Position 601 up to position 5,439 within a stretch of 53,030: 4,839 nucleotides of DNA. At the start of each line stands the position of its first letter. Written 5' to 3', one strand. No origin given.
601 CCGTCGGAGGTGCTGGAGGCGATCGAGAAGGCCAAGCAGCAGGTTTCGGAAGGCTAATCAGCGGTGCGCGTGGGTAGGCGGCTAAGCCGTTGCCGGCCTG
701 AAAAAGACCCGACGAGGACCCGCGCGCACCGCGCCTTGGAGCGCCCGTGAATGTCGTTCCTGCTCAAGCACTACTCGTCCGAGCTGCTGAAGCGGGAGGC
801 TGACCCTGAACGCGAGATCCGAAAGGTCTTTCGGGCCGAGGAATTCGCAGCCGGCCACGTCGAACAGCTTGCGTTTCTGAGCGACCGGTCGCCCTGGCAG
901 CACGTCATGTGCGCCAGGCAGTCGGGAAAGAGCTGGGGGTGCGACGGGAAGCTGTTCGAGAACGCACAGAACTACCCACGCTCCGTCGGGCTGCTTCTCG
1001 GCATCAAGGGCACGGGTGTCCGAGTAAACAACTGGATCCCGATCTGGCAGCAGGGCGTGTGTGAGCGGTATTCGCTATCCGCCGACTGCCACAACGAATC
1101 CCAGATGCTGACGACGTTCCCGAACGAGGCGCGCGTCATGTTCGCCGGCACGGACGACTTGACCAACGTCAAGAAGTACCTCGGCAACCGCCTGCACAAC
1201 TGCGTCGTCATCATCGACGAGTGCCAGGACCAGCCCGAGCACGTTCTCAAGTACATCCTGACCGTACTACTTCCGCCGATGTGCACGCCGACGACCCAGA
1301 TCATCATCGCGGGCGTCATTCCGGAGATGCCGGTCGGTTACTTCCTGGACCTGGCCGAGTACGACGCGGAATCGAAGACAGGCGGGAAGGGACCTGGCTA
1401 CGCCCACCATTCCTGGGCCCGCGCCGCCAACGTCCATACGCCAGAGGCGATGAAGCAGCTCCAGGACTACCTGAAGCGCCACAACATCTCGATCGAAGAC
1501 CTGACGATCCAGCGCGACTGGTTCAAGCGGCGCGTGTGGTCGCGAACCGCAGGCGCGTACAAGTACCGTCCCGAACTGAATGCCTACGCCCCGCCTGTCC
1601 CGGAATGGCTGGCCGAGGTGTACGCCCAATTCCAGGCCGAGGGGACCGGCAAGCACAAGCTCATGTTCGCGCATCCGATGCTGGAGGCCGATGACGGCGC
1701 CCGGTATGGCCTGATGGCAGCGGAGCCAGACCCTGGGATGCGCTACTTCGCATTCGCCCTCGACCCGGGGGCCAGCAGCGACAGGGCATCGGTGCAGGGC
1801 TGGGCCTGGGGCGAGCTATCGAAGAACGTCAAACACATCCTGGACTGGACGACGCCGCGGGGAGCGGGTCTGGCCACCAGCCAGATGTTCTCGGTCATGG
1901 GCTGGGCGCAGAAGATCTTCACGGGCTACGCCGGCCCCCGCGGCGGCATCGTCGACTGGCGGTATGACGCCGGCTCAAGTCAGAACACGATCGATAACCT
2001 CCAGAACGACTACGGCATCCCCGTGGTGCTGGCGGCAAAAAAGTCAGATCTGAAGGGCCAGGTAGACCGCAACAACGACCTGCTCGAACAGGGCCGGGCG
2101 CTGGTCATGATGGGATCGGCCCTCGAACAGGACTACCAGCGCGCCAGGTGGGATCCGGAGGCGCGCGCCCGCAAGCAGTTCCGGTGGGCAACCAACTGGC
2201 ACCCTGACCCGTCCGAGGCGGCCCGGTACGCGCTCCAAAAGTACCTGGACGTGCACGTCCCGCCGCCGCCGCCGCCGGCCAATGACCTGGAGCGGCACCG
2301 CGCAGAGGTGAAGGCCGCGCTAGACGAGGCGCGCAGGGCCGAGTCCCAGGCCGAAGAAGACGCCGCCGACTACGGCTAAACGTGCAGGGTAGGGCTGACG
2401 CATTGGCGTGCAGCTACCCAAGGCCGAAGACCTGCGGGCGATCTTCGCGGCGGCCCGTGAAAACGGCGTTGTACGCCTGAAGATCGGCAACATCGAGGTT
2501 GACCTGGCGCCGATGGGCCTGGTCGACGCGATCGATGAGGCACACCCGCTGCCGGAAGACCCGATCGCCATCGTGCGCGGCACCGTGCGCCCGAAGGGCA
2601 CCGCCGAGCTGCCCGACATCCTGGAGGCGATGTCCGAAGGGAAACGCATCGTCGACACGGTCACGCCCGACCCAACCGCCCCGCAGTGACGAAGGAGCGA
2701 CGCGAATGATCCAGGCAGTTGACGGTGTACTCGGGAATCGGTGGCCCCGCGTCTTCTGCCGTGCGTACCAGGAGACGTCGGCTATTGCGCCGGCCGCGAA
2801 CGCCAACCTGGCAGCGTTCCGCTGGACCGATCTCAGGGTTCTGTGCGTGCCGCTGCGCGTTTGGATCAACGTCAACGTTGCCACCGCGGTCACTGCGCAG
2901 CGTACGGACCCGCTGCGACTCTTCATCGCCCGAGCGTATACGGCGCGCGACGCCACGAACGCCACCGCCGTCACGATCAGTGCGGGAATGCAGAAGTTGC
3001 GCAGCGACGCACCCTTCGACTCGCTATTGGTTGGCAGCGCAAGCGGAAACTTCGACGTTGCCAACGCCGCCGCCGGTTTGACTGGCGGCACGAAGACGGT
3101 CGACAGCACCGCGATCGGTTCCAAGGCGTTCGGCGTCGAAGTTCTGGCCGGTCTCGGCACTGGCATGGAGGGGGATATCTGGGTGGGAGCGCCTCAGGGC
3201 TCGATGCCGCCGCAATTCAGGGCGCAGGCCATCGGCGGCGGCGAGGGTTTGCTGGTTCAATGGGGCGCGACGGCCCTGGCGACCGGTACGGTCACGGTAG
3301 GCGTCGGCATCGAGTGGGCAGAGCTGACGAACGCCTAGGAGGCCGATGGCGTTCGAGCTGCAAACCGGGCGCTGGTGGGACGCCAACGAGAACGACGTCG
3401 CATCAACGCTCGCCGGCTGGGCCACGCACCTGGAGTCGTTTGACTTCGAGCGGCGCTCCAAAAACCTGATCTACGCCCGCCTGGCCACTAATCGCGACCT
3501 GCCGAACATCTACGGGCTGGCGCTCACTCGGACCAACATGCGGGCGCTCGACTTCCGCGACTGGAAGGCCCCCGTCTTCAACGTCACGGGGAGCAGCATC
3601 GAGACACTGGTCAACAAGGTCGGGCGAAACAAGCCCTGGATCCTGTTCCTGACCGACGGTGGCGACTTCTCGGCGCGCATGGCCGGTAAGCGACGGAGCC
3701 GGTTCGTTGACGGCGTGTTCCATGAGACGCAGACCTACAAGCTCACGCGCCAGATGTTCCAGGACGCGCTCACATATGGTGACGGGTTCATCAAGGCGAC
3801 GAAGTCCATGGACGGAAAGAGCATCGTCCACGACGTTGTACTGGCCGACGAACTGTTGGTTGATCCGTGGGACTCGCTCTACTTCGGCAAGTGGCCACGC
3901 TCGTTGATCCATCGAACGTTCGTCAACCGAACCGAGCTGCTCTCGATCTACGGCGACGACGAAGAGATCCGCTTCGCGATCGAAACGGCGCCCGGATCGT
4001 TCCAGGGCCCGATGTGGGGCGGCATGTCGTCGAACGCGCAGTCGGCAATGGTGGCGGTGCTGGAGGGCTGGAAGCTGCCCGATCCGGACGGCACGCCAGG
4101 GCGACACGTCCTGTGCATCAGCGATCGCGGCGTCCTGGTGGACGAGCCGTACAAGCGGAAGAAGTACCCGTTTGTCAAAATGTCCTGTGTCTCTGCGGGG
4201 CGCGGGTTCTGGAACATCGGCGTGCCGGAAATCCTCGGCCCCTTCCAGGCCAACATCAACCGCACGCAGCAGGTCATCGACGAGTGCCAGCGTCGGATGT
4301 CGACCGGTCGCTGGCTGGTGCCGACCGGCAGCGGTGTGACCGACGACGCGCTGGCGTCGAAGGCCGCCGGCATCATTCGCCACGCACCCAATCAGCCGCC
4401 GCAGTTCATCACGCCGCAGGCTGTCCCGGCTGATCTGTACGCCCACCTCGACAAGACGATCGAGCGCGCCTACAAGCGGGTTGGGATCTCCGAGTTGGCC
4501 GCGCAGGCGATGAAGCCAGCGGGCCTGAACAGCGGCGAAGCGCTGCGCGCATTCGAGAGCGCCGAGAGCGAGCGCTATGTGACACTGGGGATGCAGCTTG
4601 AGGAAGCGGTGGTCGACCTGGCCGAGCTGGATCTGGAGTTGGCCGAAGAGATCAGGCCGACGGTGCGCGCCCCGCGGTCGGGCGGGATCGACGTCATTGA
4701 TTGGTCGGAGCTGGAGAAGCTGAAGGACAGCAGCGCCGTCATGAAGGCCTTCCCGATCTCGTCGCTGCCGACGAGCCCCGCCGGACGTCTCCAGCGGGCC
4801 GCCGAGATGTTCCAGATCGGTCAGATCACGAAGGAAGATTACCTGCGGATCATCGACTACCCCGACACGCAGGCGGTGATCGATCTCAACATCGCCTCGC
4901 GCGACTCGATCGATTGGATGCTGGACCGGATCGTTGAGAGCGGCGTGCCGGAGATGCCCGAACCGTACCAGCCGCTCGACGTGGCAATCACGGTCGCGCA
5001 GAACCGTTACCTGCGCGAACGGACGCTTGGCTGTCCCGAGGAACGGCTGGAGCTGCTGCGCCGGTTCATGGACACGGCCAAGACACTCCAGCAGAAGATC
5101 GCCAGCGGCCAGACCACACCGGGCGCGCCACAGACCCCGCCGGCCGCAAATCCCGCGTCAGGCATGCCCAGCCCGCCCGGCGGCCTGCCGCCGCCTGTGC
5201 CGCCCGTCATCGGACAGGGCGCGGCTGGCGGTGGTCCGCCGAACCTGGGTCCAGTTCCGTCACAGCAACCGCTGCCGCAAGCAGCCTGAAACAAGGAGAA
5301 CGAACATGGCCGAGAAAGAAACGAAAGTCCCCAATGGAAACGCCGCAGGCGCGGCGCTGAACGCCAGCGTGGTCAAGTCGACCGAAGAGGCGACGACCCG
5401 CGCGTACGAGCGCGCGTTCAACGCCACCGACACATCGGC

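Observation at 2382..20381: Exact-spacing 29-bp cassette fills four late intergenic gaps and supplies the GTG start codon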

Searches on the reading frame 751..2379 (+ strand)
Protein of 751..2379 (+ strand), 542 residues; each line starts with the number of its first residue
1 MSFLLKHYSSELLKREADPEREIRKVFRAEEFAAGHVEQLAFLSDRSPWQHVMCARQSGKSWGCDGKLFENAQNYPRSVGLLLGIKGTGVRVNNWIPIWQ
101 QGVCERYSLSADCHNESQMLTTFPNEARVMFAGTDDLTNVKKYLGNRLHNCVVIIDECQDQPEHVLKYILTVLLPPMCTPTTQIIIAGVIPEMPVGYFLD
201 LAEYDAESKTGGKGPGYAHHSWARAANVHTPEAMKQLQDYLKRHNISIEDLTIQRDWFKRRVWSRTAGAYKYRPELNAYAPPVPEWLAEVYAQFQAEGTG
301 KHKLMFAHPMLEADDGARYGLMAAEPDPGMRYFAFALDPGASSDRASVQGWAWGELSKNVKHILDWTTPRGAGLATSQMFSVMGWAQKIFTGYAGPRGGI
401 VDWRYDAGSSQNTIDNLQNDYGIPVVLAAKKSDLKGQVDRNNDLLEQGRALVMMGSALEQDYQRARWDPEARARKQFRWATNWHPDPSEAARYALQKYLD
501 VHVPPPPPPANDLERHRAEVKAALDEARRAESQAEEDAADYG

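Call 7: search_dna_similar(query=window:751-2379:+, collection=phages, mode=protein, max_rows=25)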
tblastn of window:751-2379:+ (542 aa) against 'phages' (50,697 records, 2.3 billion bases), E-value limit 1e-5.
No match.

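Call 11: search_protein_families(library=pfam, proteins=[window:751-2379:+], max_evalue=0.01)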
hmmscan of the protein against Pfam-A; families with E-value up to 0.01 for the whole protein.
window:751-2379:+ (542 aa): 0 families

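Call 12: search_protein_families(library=phrogs, proteins=[window:751-2379:+], max_evalue=0.001)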
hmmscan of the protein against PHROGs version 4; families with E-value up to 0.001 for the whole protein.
window:751-2379:+ (542 aa): 1 family
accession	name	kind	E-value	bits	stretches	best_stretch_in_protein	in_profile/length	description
phrog_2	-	head and packaging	5.7e-15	56.1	1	36-502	267-596/807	terminase large subunit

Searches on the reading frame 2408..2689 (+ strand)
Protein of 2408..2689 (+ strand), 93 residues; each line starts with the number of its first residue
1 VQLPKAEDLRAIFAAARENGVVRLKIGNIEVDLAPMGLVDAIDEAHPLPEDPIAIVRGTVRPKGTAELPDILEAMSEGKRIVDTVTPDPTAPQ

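Call 11: search_protein_families(library=pfam, proteins=[window:2408-2689:+], max_evalue=0.01)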
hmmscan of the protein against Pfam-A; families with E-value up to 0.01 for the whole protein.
window:2408-2689:+ (93 aa): 0 families

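Call 12: search_protein_families(library=phrogs, proteins=[window:2408-2689:+], max_evalue=0.001)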
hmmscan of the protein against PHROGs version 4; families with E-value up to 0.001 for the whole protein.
window:2408-2689:+ (93 aa): 0 families

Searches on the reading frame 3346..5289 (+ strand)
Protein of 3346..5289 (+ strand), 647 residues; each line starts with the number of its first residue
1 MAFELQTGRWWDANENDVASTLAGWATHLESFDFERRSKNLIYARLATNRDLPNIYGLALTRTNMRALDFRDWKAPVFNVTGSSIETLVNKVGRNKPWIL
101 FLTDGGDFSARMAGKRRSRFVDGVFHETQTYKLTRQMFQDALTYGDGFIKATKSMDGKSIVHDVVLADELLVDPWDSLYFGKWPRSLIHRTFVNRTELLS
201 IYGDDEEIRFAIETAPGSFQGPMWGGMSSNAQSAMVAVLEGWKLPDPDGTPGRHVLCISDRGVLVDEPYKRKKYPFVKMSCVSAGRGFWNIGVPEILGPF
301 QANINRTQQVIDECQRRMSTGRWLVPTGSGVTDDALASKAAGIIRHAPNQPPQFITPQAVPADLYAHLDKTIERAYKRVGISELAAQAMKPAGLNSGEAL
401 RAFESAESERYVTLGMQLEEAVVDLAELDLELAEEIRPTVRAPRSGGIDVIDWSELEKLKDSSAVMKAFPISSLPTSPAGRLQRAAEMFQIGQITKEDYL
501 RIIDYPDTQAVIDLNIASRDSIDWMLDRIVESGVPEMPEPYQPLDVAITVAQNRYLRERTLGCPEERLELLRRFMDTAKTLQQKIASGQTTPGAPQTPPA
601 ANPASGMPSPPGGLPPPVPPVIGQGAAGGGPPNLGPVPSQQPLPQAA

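Call 11: search_protein_families(library=pfam, proteins=[window:3346-5289:+], max_evalue=0.01)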
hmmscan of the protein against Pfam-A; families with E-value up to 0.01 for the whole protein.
window:3346-5289:+ (647 aa): 1 family
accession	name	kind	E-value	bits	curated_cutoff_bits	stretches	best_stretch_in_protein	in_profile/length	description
PF23899.1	SU10_portal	-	9e-10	38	30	1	137-410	170-450/593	Phage SU10 portal protein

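Call 12: search_protein_families(library=phrogs, proteins=[window:3346-5289:+], max_evalue=0.001)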
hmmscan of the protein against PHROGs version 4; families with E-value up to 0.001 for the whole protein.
window:3346-5289:+ (647 aa): 2 families
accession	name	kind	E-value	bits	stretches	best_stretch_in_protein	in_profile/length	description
phrog_156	-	head and packaging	6.8e-07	29.1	1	70-436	55-460/681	portal protein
phrog_1216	-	head and packaging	1.3e-05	24.9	1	226-427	289-503/714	portal protein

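Call 48: search_dna_similar(query=window:3346-5286:+, collection=phages, mode=protein, max_evalue=0.001, max_rows=15)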
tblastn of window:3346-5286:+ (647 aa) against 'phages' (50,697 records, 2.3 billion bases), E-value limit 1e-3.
Records with a match: 1; places in all: 1; records where one place covers at least 80% of the query: 0.
Best place of each record, by identity: <60% 1.
By first word of the organism name: Pseudomonas 1.
By host as written in the record: Pseudomonas sp. ERG2 1.
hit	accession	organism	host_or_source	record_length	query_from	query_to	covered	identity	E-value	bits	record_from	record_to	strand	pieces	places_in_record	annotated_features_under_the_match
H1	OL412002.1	Pseudomonas phage BroderSalsa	Pseudomonas sp. ERG2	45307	215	399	29%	24.6%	5e-4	50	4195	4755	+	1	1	portal protein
